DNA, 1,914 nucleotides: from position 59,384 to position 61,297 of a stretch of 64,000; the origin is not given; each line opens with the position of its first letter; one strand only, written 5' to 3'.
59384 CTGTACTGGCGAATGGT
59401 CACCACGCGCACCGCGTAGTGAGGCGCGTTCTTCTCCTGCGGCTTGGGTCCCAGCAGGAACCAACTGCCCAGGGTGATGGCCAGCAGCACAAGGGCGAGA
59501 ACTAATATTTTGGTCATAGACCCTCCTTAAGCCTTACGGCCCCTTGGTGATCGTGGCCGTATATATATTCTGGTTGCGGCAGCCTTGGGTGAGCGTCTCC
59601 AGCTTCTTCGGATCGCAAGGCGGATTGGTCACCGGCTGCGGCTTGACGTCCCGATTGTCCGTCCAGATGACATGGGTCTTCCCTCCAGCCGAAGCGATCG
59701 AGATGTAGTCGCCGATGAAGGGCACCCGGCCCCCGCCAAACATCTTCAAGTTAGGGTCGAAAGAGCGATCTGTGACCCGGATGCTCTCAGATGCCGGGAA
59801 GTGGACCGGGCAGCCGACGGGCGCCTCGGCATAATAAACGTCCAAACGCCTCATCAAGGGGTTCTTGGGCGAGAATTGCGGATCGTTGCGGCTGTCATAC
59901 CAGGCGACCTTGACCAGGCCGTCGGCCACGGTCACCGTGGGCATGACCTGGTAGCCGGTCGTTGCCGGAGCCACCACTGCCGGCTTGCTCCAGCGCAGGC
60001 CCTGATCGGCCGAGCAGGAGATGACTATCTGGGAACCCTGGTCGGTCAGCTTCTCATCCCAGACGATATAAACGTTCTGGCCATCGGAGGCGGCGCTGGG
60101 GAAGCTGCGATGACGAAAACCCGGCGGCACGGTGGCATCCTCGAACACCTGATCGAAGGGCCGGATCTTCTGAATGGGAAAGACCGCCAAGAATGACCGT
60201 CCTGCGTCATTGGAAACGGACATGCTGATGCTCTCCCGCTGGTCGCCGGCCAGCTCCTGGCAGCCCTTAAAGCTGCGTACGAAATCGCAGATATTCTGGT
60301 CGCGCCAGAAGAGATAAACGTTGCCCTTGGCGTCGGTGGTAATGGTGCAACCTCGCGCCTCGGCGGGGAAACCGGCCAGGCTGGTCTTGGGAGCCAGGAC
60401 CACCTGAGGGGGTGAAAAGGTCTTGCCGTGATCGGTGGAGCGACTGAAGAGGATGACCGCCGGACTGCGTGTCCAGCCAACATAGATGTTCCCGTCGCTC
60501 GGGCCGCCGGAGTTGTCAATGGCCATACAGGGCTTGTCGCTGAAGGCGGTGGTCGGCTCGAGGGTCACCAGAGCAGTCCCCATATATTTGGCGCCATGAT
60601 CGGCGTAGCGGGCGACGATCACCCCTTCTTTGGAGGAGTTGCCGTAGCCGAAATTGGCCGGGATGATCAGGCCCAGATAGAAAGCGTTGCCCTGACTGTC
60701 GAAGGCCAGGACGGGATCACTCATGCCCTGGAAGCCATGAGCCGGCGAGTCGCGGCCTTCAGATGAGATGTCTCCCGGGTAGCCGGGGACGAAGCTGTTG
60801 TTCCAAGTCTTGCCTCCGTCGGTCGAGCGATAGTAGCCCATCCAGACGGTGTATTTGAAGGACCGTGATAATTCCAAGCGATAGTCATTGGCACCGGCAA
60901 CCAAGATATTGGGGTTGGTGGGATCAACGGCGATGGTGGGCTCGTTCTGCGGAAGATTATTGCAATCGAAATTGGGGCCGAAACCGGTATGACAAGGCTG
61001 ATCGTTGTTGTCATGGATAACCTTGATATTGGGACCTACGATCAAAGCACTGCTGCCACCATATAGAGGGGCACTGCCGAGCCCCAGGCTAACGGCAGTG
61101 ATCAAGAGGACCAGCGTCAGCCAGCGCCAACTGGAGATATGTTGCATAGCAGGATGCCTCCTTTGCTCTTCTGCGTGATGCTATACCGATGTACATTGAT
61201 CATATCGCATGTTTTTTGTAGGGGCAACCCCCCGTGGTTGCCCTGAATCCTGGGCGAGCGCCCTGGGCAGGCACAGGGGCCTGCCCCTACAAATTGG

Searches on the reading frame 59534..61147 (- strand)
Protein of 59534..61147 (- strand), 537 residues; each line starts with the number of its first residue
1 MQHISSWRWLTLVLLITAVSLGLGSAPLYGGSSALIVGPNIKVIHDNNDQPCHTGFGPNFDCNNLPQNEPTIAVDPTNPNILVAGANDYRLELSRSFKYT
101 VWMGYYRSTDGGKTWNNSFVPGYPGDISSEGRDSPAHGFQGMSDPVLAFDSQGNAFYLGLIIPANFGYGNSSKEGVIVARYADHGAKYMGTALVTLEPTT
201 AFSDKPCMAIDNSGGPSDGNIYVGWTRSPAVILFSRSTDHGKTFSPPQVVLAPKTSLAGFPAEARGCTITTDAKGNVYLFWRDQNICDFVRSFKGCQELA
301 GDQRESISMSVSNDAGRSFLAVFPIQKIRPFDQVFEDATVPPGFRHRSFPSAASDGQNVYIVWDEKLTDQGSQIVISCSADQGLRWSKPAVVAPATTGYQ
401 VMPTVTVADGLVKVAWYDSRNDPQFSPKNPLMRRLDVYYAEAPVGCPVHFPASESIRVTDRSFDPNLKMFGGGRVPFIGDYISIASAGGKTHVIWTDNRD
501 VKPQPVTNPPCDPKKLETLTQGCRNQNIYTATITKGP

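Call 48: search_protein_families(library=pfam, proteins=[window:59534-61147:-], max_evalue=0.000001)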
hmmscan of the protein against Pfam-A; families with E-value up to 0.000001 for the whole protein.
window:59534-61147:- (537 aa): 1 family
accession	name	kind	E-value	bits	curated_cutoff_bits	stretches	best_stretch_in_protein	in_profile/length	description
PF13088.12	BNR_2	-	7.9e-08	32.4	31.4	0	229-327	183-256/277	BNR repeat-like domain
